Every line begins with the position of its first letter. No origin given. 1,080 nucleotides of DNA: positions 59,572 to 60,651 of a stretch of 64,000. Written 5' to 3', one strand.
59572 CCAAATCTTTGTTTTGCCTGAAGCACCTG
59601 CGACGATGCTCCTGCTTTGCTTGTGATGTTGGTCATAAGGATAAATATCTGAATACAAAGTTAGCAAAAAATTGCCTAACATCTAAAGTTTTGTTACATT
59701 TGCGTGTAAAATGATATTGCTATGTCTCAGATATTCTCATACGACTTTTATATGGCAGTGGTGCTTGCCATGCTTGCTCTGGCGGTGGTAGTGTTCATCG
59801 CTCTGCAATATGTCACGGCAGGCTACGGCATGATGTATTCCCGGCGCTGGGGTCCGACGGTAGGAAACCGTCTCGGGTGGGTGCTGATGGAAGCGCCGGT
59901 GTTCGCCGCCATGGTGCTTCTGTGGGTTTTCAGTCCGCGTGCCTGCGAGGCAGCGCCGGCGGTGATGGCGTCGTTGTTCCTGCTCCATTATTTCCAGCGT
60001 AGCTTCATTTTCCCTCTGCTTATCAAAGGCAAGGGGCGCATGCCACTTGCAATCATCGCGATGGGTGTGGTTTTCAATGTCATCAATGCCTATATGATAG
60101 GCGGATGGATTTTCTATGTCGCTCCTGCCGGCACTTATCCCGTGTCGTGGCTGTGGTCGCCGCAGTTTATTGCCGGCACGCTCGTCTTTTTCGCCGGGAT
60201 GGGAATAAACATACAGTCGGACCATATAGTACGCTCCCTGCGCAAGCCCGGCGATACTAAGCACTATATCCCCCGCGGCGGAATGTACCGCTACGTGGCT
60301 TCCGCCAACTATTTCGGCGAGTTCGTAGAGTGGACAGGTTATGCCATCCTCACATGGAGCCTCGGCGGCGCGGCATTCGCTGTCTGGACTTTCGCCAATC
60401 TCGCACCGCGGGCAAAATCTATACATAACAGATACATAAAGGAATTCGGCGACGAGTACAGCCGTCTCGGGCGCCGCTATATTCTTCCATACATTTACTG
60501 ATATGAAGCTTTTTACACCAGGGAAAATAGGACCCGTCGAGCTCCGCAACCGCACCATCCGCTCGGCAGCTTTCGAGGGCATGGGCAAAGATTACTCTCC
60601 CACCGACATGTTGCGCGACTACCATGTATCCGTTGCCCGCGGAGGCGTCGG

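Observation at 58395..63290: Steroid 5-alpha-reductase + Old Yellow Enzyme + two SDR operon with a divergent sigma-54 activator: candidate bile-acid 3-oxo-delta4 reduction / iso(allo) bile acid cluster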

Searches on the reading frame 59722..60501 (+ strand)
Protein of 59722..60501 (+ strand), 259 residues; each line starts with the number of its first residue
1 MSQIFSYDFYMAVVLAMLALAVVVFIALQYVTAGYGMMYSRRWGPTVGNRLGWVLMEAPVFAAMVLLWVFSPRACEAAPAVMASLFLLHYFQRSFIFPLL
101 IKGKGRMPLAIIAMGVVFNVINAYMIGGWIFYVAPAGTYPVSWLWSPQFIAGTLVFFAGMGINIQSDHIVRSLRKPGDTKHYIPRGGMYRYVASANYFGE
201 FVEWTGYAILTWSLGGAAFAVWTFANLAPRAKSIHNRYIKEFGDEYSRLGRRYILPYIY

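Call 3: search_protein_families(library=pfam, proteins=[window:59722-60501:+], max_evalue=0.001)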
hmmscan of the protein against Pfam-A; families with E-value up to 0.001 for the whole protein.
window:59722-60501:+ (259 aa): 2 families
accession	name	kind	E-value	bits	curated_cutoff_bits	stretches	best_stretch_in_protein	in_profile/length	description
PF02544.21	Steroid_dh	-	5e-43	147.1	22.6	1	106-259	2-150/150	3-oxo-5-alpha-steroid 4-dehydrogenase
PF06966.17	DUF1295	-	5.2e-05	23.3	20.4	1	148-218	120-190/235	Protein of unknown function (DUF1295)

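Call 4: search_protein_families(library=ncbifam, proteins=[window:59722-60501:+], max_evalue=0.001)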
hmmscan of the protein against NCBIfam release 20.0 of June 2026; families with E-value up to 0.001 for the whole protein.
window:59722-60501:+ (259 aa): 0 families

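Call 10: find_homologous_proteins(query=window:59722-60498:+, max_evalue=0.00001)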
Query window:59722-60498:+ (259 aa): 5948 proteins with E <= 0.00001 among 7238 candidates; the best 120 are listed.
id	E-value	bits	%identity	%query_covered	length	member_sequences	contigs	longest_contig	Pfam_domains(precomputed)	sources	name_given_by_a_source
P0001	4.2e-167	572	98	100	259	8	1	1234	PF02544.22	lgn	-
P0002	1.0e-163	561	97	100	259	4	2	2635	PF02544.22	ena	-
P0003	9.4e-163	558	96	100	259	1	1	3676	PF06966.18,PF02544.22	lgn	-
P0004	3.2e-162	556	96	100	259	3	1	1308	PF06966.18,PF02544.22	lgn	-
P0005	1.0e-143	495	83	100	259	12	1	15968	PF06966.18,PF02544.22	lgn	-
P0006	1.1e-142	492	82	100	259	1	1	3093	PF02544.22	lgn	-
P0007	3.6e-142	490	82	100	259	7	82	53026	PF06966.18,PF02544.22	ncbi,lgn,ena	-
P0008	1.4e-141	488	83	100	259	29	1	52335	PF02544.22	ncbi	-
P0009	1.3e-139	482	82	100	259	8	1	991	PF02544.22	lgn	-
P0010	4.8e-139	480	80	100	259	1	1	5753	PF02544.22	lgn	-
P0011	2.0e-138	478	82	100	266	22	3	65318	PF02544.22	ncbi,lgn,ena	-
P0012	3.7e-137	474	81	100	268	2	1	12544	PF02544.22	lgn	-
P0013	8.8e-137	473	81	99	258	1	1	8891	PF02544.22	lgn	-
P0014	1.2e-136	472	81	99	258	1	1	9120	PF06966.18,PF02544.22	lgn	-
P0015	1.9e-136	472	81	99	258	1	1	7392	PF02544.22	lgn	-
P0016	3.2e-136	471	79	99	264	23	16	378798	PF02544.22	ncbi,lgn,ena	-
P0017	3.2e-136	471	80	100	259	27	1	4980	PF06966.18,PF02544.22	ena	-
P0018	5.4e-136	470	80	99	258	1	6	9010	PF02544.22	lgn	-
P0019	1.2e-135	469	79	99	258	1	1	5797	PF02544.22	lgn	-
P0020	1.6e-135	469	80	99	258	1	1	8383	PF02544.22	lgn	-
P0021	3.7e-135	467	80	99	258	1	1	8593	PF06966.18,PF02544.22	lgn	-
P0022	4.1e-135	467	80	99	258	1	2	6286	PF06966.18,PF02544.22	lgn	-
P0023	4.6e-135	467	80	99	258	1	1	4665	PF06966.18,PF02544.22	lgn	-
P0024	5.4e-135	467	80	99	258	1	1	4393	PF06966.18,PF02544.22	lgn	-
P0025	5.5e-135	467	80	99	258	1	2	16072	PF06966.18,PF02544.22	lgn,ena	-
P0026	6.8e-135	466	79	99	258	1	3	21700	PF06966.18,PF02544.22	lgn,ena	-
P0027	1.1e-134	466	79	99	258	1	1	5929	PF06966.18,PF02544.22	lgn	-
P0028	1.1e-134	466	79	99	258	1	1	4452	PF06966.18,PF02544.22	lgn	-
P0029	1.6e-134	465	79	99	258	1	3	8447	PF06966.18,PF02544.22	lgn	-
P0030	1.6e-134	465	79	100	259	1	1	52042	PF06966.18,PF02544.22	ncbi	-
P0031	2.6e-134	465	80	99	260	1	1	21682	PF02544.22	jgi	-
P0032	2.8e-134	464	79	99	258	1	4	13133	PF02544.22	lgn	-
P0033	4.2e-134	464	79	99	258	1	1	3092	PF06966.18,PF02544.22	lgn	-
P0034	4.2e-134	464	79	99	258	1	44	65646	PF06966.18,PF02544.22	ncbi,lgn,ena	-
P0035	4.1e-133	461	77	100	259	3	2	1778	PF02544.22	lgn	-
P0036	4.6e-133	460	78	99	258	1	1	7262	PF02544.22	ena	-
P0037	7.0e-133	460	77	99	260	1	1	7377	PF06966.18,PF02544.22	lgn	-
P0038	9.9e-133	459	76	100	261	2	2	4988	PF06966.18,PF02544.22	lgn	-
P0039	2.7e-132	458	76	100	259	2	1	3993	PF06966.18,PF02544.22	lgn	-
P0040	2.8e-132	458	77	100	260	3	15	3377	PF06966.18,PF02544.22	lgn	-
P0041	3.4e-132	458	77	99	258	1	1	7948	PF06966.18,PF02544.22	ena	-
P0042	3.5e-132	458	76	100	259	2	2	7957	PF06966.18,PF02544.22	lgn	-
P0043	4.3e-132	457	76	100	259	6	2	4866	PF02544.22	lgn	-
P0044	4.3e-132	457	77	100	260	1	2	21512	PF06966.18,PF02544.22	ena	-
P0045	5.2e-132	457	77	100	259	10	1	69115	PF06966.18,PF02544.22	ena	-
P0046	5.5e-132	457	77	99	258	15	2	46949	PF06966.18,PF02544.22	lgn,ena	-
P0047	6.9e-132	457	77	99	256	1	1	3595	PF06966.18,PF02544.22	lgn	-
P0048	1.1e-131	456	77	99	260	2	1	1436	PF06966.18,PF02544.22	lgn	-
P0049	1.8e-131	455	75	100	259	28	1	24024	PF06966.18,PF02544.22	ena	-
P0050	1.8e-131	455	75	100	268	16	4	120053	PF06966.18,PF02544.22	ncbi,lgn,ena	-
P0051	3.1e-131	454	76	100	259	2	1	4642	PF02544.22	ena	-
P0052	4.4e-131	454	76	100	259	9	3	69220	PF06966.18,PF02544.22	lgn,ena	-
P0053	6.4e-131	453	78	100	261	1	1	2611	PF06966.18,PF02544.22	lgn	-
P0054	9.2e-131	453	74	100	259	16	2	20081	PF06966.18,PF02544.22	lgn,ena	-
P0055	9.6e-131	453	76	100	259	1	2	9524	PF06966.18,PF02544.22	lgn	-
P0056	1.2e-130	452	75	100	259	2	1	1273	PF06966.18,PF02544.22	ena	-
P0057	1.4e-130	452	76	99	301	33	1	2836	PF02544.22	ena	-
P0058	2.3e-130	452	75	100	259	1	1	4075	PF06966.18,PF02544.22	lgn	-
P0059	2.7e-130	451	79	94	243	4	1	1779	PF06966.18,PF02544.22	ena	-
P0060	4.3e-130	451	76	99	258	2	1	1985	PF06966.18,PF02544.22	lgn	-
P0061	5.8e-130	450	76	100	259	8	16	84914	PF06966.18,PF02544.22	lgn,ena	-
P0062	6.1e-130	450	77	99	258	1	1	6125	PF06966.18,PF02544.22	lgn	-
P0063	9.9e-130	450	74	99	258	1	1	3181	PF06966.18,PF02544.22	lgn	-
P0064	1.5e-129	449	73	98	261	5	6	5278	PF06966.18,PF02544.22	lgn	-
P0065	1.8e-129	449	79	94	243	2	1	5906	PF06966.18,PF02544.22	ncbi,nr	ncbi:MAG: DUF1295 domain-containing protein [Muribaculaceae bacterium]|nr:DUF1295 domain-containing 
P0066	2.1e-129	448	75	99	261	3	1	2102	PF06966.18,PF02544.22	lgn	-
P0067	2.1e-129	448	75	99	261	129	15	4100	PF06966.18,PF02544.22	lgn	-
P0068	2.8e-129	448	74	100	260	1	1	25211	PF06966.18,PF02544.22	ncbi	-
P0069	3.4e-129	448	75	100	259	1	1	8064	PF02544.22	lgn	-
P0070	4.2e-129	447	72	100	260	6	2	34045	PF06966.18,PF02544.22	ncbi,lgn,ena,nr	ncbi:MAG: DUF1295 domain-containing protein [Muribaculaceae bacterium]|nr:DUF1295 domain-containing 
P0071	4.7e-129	447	75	99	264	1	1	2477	PF06966.18,PF02544.22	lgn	-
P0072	8.0e-129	447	74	100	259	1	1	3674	PF06966.18,PF02544.22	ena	-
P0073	8.6e-129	446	74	99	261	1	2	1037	PF06966.18,PF02544.22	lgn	-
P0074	1.2e-128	446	75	99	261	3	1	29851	PF02544.22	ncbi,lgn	-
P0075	1.3e-128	446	78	94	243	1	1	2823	PF06966.18,PF02544.22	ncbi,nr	ncbi:MAG: DUF1295 domain-containing protein [Muribaculaceae bacterium]|nr:DUF1295 domain-containing 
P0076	2.1e-128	445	74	99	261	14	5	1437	PF06966.18,PF02544.22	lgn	-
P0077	2.3e-128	445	75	99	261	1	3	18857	PF06966.18,PF02544.22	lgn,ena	-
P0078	2.4e-128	445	74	100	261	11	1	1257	PF06966.18,PF02544.22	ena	-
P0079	2.8e-128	445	75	99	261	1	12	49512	PF06966.18,PF02544.22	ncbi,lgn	-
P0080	3.1e-128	445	73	99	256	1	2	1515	PF02544.22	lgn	-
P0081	4.1e-128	444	74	99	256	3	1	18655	PF02544.22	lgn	-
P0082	4.4e-128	444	73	99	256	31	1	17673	PF06966.18,PF02544.22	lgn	-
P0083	4.7e-128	444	74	99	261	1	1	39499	PF06966.18,PF02544.22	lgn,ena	-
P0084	5.4e-128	444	75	99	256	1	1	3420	PF02544.22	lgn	-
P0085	6.1e-128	444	74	100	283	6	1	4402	PF06966.18,PF02544.22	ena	-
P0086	8.6e-128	443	74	99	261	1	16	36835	PF06966.18,PF02544.22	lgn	-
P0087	8.7e-128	443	72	100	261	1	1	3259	PF02544.22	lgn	-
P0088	9.0e-128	443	74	99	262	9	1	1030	PF06966.18,PF02544.22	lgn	-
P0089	1.2e-127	443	74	100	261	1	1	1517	PF02544.22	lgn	-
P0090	1.3e-127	443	74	99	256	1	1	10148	PF06966.18,PF02544.22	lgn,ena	-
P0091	1.3e-127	443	74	99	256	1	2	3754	PF02544.22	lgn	-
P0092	1.4e-127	443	74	100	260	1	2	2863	PF06966.18,PF02544.22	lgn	-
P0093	1.4e-127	442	75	99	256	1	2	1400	PF02544.22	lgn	-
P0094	1.7e-127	442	74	99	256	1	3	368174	PF02544.22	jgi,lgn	jgi:3-oxo-5-alpha-steroid 4-dehydrogenase 1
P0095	1.9e-127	442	75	99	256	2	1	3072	PF02544.22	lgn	-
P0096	2.0e-127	442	74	99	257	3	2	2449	PF06966.18,PF02544.22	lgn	-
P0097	3.3e-127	441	74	99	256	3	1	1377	PF02544.22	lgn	-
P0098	3.6e-127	441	73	99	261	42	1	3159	PF06966.18,PF02544.22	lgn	-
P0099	4.0e-127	441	74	99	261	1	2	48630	PF06966.18,PF02544.22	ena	-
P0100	9.2e-127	440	74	99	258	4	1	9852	PF02544.22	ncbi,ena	-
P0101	1.0e-126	440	73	100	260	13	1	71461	PF06966.18,PF02544.22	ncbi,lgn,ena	-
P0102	1.2e-126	439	71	100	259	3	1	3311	PF06966.18,PF02544.22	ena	-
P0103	1.6e-126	439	71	100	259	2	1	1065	PF02544.22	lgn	-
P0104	1.6e-126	439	73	100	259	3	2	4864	PF02544.22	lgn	-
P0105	2.1e-126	439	74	99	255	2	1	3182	PF06966.18,PF02544.22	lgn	-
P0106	2.3e-126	439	72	100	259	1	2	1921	PF02544.22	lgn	-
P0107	3.5e-126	438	73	100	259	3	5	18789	PF06966.18,PF02544.22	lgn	-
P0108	4.0e-126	438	71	99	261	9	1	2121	PF02544.22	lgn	-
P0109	4.8e-126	437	75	99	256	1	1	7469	PF06966.18,PF02544.22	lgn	-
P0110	5.9e-126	437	72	99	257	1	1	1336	PF06966.18,PF02544.22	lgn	-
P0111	7.3e-126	437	71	100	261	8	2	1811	PF06966.18,PF02544.22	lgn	-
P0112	7.6e-126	437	74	99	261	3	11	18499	PF06966.18,PF02544.22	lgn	-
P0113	7.8e-126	437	73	100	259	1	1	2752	PF02544.22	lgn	-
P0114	9.0e-126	437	72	99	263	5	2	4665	PF06966.18,PF02544.22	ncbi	-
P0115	9.4e-126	437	72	99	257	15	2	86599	PF06966.18,PF02544.22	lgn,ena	-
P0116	1.2e-125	436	71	100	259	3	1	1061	PF06966.18,PF02544.22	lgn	-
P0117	1.2e-125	436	74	100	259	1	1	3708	PF02544.22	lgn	-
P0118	1.3e-125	436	73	100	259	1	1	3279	PF02544.22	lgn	-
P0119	1.4e-125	436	76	100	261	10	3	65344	PF02544.22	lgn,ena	-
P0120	1.6e-125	436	74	95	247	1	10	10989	PF02544.22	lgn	-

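Call 14: search_solved_structures(query=window:59722-60498:+, max_evalue=0.001, show_alignments=2)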
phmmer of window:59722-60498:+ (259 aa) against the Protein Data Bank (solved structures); distinct sequences matched with E-value up to 0.001: 3.
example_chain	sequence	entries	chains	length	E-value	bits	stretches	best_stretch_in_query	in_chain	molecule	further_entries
7c83_A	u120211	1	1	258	1.1e-52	182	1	10-258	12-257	3-oxo-5-alpha-steroid 4-dehydrogenase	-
7bw1_A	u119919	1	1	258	9.5e-43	149.5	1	26-259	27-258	3-oxo-5-alpha-steroid 4-dehydrogenase 2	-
22of_A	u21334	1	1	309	4.1e-06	29.4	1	68-258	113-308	Probable very-long-chain enoyl-CoA reductase art-1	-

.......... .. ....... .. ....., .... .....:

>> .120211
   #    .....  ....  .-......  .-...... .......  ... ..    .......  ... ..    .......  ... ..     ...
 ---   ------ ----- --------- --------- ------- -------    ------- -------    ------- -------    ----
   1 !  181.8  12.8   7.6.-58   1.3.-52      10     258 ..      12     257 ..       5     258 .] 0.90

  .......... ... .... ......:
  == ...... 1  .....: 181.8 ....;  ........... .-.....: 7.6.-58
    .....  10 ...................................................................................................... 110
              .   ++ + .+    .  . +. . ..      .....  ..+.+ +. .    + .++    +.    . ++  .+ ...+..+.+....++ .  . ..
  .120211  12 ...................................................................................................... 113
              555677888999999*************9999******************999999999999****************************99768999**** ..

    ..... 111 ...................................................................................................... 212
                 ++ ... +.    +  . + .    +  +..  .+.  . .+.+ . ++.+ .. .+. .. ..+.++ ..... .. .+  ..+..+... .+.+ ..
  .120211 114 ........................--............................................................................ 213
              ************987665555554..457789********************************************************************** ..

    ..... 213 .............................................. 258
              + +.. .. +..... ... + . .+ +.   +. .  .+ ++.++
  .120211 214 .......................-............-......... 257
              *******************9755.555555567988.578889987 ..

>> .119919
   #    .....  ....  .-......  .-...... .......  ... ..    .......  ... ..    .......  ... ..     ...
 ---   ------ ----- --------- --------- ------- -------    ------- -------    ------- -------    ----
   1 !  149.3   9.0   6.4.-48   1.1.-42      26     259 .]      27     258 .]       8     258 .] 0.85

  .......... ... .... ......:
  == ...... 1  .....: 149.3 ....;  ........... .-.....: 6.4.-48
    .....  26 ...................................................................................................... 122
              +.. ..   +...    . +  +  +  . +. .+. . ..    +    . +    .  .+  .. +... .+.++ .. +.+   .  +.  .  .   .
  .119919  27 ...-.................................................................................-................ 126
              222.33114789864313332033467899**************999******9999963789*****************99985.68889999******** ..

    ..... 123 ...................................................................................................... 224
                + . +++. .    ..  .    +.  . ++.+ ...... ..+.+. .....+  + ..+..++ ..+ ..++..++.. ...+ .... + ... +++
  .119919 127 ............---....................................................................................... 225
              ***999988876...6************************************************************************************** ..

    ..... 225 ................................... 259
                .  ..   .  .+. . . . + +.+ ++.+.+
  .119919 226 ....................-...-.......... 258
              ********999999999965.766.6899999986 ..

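Call 17: find_related_loci(query=A1, collection=genome_contigs, flank=10000)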
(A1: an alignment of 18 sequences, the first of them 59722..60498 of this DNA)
Query A1 (259 aa) in genome_contigs; peptide patterns used: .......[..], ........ (x = any residue, [..] = any of these).
599 stretches matched a pattern (row limit reached: there are more); 578 encode a relative of the query (tblastn E <= 1e-3); the best 80 are kept; 80 distinct loci.
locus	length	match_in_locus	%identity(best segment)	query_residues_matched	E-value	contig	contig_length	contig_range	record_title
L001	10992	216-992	84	1-259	2e-146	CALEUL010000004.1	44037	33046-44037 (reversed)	MAG TPA_asm: uncultured Porphyromonadaceae bacterium isolate ERR912116_bin.119_CONCOCT_v1.1_MAG genome assembly, contig:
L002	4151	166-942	82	1-259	4e-149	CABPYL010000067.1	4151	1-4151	MAG TPA_asm: uncultured Porphyromonadaceae bacterium isolate MGYG-HGUT-00357 genome assembly, contig: GUT_GENOME007607_6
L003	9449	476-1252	82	1-259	2e-143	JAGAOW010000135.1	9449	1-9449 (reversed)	MAG: Muribaculaceae bacterium isolate RGIG8639 Water_deer_Cecum.Co__c867586, whole genome shotgun sequence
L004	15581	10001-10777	75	1-259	3e-135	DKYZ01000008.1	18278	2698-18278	MAG TPA_asm: Porphyromonadaceae bacterium UBA7087 UBA7087_contig_21932, whole genome shotgun sequence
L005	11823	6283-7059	71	1-259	2e-131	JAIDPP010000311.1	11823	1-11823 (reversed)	MAG: Muribaculaceae bacterium isolate SC0354_S1_12 SC0354_S1_12_contig_311, whole genome shotgun sequence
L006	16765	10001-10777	73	1-259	1e-130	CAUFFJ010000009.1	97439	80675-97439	MAG TPA_asm: uncultured Bacteroidales bacterium isolate SRR13494526_bin.37_MetaWRAP_v1.3_MAG genome assembly, contig: ER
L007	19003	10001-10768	72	4-259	7e-129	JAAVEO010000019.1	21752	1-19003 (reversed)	MAG: Bacteroides sp. isolate Mgla_MAG_37-bin_24 c_000000107974, whole genome shotgun sequence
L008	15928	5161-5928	71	4-259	3e-127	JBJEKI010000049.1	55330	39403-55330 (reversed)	MAG: Lepagella sp. isolate PUUB37_bin.023 NODE_219_length_55330_cov_21.595405, whole genome shotgun sequence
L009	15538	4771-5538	71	4-259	2e-127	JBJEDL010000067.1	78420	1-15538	MAG: Lepagella sp. isolate FUKU04_bin.012 NODE_40_length_78420_cov_18.251171, whole genome shotgun sequence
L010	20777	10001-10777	71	1-259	4e-127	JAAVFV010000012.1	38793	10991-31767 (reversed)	MAG: Bacteroidales bacterium isolate Mgla_MAG_26-bin_6 c_000000014392, whole genome shotgun sequence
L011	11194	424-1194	77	3-259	5e-126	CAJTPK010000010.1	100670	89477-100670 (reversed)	MAG TPA_asm: uncultured Muribaculaceae bacterium isolate MGBC108044 genome assembly, contig: MGBC108044.10, whole genome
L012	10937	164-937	72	2-259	9e-126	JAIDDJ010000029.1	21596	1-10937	MAG: Muribaculaceae bacterium isolate SC0310_comb_4 SC0310_comb_4_contig_29, whole genome shotgun sequence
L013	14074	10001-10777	70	1-259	7e-126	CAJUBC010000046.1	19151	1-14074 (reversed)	MAG TPA_asm: uncultured Muribaculaceae bacterium isolate MGBC125399 genome assembly, contig: MGBC125399.46, whole genome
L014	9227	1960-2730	74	3-259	4e-124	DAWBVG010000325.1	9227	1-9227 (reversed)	MAG TPA_asm: Muribaculaceae bacterium isolate gSpreadC_ID_1765 k141_157726, whole genome shotgun sequence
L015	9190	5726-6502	71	1-259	5e-123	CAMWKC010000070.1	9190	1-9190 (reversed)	MAG TPA_asm: uncultured Porphyromonadaceae bacterium isolate SRR14411261_bin.18_metawrap_v1.3_MAG genome assembly, conti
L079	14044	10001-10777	58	2-259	3e-106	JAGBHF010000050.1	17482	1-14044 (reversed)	MAG: Bacteroidaceae bacterium isolate RGIG9116 Water_deer_Rectum.Co__c869814, whole genome shotgun sequence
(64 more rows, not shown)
